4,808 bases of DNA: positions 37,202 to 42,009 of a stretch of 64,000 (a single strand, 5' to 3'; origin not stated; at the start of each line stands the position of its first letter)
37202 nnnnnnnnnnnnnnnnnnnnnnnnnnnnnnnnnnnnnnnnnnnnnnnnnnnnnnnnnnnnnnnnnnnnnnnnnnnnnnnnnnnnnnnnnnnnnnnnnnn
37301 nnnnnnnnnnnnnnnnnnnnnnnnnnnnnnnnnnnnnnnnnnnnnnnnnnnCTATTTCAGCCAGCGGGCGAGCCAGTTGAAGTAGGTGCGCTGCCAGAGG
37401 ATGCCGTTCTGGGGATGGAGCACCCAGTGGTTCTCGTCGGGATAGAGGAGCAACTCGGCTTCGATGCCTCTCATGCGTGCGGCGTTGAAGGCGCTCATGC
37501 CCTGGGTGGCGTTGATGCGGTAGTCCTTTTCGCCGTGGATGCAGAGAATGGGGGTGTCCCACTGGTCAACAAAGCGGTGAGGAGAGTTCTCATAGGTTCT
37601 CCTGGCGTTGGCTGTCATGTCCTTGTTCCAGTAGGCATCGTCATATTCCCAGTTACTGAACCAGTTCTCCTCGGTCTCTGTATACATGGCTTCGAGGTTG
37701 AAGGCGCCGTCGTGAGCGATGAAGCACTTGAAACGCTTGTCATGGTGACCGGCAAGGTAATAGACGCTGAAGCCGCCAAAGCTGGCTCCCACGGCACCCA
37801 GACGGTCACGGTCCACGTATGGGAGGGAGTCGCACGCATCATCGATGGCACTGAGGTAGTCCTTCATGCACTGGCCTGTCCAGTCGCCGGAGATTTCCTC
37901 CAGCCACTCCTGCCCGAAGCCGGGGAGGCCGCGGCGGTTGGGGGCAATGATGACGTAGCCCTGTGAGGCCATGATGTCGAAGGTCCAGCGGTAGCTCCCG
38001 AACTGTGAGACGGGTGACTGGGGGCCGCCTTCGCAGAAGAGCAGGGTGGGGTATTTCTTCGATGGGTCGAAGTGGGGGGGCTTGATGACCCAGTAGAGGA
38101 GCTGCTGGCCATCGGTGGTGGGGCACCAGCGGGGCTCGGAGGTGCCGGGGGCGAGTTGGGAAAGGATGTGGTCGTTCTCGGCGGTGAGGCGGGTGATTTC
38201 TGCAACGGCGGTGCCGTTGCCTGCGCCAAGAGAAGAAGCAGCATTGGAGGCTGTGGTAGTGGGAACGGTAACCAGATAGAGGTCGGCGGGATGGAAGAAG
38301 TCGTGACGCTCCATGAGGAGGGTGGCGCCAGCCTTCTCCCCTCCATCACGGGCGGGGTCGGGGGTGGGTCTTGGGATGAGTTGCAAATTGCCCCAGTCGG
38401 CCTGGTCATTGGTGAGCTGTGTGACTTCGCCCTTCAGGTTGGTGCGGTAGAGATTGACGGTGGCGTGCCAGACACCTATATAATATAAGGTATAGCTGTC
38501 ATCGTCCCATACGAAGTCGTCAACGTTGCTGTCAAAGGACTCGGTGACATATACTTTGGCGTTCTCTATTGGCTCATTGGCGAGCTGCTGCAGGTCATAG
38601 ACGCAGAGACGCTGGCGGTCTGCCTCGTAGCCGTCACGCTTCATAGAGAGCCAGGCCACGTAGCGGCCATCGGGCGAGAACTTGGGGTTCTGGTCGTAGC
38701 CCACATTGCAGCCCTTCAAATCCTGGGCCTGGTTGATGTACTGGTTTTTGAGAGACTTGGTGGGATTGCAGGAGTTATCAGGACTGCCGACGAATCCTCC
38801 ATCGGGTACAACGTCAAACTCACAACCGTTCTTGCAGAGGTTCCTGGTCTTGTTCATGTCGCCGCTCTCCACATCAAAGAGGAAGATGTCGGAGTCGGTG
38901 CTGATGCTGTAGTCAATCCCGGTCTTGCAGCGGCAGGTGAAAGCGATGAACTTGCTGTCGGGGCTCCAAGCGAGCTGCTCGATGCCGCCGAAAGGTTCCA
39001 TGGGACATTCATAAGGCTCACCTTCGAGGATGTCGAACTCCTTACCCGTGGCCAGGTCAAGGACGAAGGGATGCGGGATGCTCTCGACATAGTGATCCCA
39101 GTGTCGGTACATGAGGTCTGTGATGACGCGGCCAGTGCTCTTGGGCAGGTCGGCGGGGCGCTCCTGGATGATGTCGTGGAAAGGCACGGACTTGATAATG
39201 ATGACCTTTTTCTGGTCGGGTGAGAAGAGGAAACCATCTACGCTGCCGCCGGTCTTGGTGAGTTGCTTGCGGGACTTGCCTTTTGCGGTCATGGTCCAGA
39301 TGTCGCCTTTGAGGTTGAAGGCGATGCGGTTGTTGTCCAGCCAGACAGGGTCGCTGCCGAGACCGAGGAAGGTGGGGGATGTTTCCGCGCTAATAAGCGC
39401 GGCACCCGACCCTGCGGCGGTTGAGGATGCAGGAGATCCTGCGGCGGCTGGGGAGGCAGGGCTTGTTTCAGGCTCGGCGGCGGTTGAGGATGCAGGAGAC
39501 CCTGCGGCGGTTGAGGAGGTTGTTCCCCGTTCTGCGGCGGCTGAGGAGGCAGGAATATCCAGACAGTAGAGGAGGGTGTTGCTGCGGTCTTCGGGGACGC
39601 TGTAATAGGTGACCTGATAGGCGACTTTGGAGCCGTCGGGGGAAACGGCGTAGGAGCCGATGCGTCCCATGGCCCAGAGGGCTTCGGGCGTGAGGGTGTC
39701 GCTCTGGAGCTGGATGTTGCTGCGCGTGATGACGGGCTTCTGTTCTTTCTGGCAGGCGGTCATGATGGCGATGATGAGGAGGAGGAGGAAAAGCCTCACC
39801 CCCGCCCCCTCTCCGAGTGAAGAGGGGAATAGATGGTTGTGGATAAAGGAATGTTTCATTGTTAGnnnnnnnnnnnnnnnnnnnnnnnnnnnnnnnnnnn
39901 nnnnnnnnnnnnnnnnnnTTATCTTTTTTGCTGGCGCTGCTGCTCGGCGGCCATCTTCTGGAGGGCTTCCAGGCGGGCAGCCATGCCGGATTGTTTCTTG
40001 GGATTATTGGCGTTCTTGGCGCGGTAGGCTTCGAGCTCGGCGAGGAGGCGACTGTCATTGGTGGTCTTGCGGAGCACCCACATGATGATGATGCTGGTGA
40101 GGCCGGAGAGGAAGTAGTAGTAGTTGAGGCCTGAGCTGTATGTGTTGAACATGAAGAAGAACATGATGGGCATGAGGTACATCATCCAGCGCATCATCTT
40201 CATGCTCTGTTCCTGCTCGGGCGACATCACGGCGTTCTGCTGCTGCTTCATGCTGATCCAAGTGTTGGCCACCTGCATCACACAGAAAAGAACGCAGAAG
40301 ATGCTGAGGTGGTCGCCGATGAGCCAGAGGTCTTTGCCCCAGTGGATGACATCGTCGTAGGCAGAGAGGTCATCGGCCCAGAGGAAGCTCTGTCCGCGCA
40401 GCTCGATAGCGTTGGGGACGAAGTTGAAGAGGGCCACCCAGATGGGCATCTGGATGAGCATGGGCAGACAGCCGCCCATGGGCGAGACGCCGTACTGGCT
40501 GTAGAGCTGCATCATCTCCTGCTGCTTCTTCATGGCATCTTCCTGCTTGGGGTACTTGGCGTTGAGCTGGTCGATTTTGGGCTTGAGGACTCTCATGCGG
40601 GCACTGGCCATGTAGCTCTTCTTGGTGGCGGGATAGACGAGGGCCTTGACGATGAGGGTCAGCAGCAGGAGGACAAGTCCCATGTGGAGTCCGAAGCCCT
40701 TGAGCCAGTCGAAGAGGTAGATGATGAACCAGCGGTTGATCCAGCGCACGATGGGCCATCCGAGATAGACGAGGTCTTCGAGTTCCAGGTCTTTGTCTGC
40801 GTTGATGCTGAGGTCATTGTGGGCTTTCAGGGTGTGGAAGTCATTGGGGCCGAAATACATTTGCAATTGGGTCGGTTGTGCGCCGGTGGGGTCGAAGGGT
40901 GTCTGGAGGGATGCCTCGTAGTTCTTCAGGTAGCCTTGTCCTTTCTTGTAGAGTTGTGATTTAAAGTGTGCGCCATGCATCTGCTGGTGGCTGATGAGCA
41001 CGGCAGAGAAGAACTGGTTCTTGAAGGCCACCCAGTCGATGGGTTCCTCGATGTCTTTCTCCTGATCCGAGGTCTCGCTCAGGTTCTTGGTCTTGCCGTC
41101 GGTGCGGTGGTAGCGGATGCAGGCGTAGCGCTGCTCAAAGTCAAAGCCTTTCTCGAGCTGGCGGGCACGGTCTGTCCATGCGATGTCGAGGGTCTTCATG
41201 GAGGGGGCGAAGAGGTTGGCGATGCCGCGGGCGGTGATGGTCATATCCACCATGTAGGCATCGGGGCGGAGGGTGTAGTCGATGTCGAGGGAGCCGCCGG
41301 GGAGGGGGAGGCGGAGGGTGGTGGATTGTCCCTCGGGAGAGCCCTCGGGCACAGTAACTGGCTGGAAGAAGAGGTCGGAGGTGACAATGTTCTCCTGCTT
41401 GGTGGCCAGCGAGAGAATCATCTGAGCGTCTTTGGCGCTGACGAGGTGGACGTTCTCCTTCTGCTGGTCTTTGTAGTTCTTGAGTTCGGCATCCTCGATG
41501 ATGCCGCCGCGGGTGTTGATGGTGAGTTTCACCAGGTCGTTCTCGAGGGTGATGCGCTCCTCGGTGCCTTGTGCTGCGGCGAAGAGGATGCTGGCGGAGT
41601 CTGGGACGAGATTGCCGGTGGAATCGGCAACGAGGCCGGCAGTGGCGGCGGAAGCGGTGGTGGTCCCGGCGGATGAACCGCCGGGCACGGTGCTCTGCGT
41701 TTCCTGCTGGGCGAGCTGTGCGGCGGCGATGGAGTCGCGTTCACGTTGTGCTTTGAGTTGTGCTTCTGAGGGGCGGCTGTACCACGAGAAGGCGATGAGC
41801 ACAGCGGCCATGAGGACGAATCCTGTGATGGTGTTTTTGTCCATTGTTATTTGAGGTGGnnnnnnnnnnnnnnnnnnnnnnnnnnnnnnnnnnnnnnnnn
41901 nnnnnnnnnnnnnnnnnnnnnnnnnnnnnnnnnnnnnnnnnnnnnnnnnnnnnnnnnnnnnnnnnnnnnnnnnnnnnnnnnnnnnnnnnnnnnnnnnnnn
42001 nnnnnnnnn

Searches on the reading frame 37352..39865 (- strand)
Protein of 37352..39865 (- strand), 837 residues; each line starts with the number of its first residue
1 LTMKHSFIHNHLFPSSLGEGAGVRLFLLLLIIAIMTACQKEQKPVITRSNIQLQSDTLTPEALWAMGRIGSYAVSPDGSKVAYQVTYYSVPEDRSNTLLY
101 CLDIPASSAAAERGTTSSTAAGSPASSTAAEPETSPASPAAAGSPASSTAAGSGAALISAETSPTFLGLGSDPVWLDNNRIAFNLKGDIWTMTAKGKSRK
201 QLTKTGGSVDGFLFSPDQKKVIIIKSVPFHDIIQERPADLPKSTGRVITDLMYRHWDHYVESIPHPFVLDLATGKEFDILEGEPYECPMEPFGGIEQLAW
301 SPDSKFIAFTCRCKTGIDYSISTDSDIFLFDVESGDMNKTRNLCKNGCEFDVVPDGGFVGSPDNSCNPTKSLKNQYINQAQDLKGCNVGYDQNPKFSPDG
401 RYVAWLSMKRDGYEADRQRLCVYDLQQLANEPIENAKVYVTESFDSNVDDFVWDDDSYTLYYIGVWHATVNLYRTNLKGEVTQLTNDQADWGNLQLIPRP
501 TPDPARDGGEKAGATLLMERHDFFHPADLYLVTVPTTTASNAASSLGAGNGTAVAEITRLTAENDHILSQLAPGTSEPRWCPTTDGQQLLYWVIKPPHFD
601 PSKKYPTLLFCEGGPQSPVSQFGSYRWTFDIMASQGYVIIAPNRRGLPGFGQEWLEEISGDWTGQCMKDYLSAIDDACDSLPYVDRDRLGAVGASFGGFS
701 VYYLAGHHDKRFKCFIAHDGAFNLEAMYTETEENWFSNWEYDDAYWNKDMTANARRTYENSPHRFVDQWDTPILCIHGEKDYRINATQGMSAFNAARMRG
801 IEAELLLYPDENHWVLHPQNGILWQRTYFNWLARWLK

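Call 40: search_protein_families(library=pfam, proteins=[window:37352-39865:-], max_evalue=0.001)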
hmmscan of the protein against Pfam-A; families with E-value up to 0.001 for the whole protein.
window:37352-39865:- (837 aa): 7 families
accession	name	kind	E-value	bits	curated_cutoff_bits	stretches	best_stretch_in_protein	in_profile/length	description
PF00326.27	Peptidase_S9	-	6.2e-50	170.1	22.6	1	624-837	2-211/213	Prolyl oligopeptidase family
PF00561.26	Abhydrolase_1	-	4.7e-09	36.7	25.8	1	606-739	1-120/245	alpha/beta hydrolase fold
PF07676.18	PD40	-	2.1e-08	34.3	20.9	0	389-411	9-31/38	WD40-like Beta Propeller Repeat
PF01738.24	DLH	-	1.3e-06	28.6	21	1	630-817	35-190/217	Dienelactone hydrolase family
PF00930.27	DPPIV_N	-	1.2e-05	24.7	22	0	391-491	237-330/354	Dipeptidyl peptidase IV (DPP IV) N-terminal region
PF02129.25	Peptidase_S15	-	3.1e-05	24.2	23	0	585-730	1-139/262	X-Pro dipeptidyl-peptidase (S15 family)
PF20434.5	BD-FAE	-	8.6e-05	22.6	26.8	1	709-790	130-209/215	BD-FAE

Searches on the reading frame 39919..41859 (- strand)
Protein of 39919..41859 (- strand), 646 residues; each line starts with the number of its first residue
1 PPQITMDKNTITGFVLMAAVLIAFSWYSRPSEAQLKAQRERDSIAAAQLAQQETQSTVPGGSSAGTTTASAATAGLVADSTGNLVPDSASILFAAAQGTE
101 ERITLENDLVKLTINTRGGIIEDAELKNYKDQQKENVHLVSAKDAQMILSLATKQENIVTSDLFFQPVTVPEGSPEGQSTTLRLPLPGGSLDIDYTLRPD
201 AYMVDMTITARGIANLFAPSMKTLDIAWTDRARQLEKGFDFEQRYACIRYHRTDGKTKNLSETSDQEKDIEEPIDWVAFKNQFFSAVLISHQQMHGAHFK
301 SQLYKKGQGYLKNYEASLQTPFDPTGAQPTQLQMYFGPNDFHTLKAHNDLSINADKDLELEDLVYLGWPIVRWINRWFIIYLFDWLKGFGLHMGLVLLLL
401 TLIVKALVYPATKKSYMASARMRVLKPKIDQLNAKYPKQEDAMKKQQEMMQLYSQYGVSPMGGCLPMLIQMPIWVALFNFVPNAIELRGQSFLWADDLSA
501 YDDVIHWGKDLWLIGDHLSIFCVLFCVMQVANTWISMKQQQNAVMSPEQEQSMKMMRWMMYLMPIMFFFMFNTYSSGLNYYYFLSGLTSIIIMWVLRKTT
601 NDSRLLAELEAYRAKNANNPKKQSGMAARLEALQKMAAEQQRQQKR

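Call 40: search_protein_families(library=pfam, proteins=[window:39919-41859:-], max_evalue=0.001)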
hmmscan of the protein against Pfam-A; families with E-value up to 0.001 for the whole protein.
window:39919-41859:- (646 aa): 2 families
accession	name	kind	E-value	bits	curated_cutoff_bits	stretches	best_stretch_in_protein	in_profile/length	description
PF02096.25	60KD_IMP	-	3.7e-49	167.3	35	1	393-598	1-163/163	60Kd inner membrane protein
PF14849.12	YidC_periplas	-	3e-31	109.8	24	1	102-379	1-281/283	YidC periplasmic domain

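Call 76: find_homologous_proteins(query=window:39919-41859:-)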
Query window:39919-41859:- (646 aa): 8000 proteins with E <= 0.001 among 8000 candidates; the best 120 are listed.
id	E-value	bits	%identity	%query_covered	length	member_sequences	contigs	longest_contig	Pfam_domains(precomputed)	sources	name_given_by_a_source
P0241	0.0e+0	1463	100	99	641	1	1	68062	PF02096.27,PF14849.13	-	-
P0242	0.0e+0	1438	100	98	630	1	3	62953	PF02096.27,PF14849.13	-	-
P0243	0.0e+0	1278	88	99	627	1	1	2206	PF02096.27,PF14849.13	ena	-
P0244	0.0e+0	1249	87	98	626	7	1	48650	PF02096.27,PF14849.13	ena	-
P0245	0.0e+0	1222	83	99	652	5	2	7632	PF02096.27,PF14849.13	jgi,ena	-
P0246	0.0e+0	1217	83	99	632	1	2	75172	PF02096.27,PF14849.13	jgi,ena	-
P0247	0.0e+0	1215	83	99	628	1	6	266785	PF02096.27,PF14849.13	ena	-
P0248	0.0e+0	1214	82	99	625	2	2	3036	PF02096.27,PF14849.13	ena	-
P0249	0.0e+0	1210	82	99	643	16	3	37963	PF02096.27,PF14849.13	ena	-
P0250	0.0e+0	1205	80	99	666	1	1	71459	PF02096.27,PF14849.13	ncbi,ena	-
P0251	0.0e+0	1204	83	97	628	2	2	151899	PF02096.27,PF14849.13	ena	-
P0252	0.0e+0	1203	83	98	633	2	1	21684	PF02096.27,PF14849.13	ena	-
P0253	0.0e+0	1200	81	99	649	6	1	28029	PF02096.27,PF14849.13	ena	-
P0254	0.0e+0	1199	84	98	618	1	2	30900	PF02096.27,PF14849.13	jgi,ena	-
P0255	0.0e+0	1197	80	99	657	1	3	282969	PF02096.27,PF14849.13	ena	-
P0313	0.0e+0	1166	80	97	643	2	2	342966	PF02096.27,PF14849.13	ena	-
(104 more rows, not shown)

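Call 78: find_encoding_contigs(protein=P0244, flank=3000, max_places=1)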
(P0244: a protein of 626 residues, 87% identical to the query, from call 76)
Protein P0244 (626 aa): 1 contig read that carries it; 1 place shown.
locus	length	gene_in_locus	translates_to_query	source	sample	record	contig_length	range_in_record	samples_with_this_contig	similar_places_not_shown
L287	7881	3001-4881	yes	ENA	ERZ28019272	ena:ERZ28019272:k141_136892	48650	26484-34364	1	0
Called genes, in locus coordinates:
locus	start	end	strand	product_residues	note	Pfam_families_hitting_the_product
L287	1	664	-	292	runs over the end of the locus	PF01869:BcrAD_BadFG (weak)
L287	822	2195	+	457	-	PF11276:DUF3078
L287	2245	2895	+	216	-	PF03193:RsgA_GTPase (faint), PF00009:GTP_EFTU (faint), PF00350:Dynamin_N (faint), PF01926:MMR_HSR1, PF02421:FeoB_N (weak)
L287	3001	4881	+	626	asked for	PF14849:YidC_periplas, PF02096:60KD_IMP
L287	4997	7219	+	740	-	PF02897:Peptidase_S9_N (faint), PF07676:PD40 (faint), PF26549:Tricorn_N (faint), PF00930:DPPIV_N (faint), PF26550:Tricorn_2nd (weak), PF00561:Abhydrolase_1 (weak), PF00326:Peptidase_S9, PF01738:DLH (faint), +1 more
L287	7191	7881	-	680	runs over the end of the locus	PF04851:ResIII, PF17757:UvrB_inter, PF27431:UvrB_3rd, PF00271:Helicase_C, PF12344:UvrB, PF02151:UVR (weak)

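Call 79: find_encoding_contigs(protein=P0313, flank=3000, max_places=1)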
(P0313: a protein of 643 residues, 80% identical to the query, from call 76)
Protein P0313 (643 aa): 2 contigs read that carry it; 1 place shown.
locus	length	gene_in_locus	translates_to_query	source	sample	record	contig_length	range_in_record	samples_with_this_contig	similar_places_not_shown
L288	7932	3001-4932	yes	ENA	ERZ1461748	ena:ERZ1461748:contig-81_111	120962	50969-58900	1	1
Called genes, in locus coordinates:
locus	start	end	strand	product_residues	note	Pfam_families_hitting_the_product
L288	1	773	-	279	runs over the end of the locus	PF01869:BcrAD_BadFG (weak)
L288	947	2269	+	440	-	PF11276:DUF3078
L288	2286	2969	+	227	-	PF03193:RsgA_GTPase (faint), PF00350:Dynamin_N (faint), PF01926:MMR_HSR1, PF02421:FeoB_N (faint)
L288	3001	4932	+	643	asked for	PF14849:YidC_periplas, PF02096:60KD_IMP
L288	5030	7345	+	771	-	PF26549:Tricorn_N (faint), PF00930:DPPIV_N (faint), PF07676:PD40 (faint), PF26550:Tricorn_2nd (faint), PF00561:Abhydrolase_1 (weak), PF00326:Peptidase_S9, PF01738:DLH (weak)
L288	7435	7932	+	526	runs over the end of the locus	PF07690:MFS_1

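Call 80: find_encoding_contigs(protein=P0253, flank=3000, max_places=1)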
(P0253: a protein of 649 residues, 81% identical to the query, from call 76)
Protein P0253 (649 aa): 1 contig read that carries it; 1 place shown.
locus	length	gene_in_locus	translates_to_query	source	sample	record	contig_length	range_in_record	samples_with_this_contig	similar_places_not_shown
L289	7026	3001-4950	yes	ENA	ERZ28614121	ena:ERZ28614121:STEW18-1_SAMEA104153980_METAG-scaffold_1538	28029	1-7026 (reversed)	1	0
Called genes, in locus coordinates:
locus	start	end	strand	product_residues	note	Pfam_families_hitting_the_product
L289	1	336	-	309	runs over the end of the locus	-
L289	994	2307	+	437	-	PF11276:DUF3078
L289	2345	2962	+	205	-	PF03193:RsgA_GTPase (faint), PF01926:MMR_HSR1, PF02421:FeoB_N, PF00350:Dynamin_N (faint)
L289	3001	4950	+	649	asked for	PF14849:YidC_periplas, PF02096:60KD_IMP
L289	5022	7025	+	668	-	?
